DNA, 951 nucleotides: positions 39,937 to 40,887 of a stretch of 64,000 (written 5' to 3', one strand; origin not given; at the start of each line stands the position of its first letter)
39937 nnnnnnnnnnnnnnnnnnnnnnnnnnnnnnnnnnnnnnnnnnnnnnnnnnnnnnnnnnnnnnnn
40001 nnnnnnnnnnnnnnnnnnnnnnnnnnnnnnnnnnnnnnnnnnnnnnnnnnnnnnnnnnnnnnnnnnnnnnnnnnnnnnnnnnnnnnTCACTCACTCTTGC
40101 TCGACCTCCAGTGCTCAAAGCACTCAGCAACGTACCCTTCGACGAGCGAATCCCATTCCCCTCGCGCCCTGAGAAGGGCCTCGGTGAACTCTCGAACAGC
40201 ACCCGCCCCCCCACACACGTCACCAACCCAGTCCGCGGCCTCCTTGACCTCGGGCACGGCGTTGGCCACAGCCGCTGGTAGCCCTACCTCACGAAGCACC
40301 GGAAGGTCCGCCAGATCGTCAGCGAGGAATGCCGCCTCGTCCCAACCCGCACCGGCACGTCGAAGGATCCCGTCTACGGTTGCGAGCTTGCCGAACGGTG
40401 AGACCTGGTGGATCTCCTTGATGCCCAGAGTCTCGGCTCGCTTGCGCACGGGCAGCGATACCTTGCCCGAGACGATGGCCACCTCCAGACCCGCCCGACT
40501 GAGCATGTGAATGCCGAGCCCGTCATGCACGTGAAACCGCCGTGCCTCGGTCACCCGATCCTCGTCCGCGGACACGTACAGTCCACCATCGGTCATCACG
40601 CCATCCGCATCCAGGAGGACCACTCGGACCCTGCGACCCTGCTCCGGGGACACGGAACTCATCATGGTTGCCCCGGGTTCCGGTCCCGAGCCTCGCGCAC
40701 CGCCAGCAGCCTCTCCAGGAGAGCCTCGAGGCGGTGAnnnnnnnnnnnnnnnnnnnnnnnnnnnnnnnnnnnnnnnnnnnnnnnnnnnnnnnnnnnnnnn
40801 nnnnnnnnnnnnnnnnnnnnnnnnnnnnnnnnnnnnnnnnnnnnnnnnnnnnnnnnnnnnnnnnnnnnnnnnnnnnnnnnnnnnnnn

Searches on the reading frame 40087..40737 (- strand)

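Call 14: search_protein_families(library=pfam, proteins=[window:40087-40737:-], max_evalue=0.01)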
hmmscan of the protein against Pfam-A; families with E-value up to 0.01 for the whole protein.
window:40087-40737:- (216 aa): 2 families
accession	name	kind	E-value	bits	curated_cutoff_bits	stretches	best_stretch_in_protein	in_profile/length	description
PF08282.18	Hydrolase_3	-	2.5e-05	24.6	20.9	1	117-173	188-244/255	haloacid dehalogenase-like hydrolase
PF00702.32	Hydrolase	-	0.0043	17.9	26.4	0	79-152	110-191/191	haloacid dehalogenase-like hydrolase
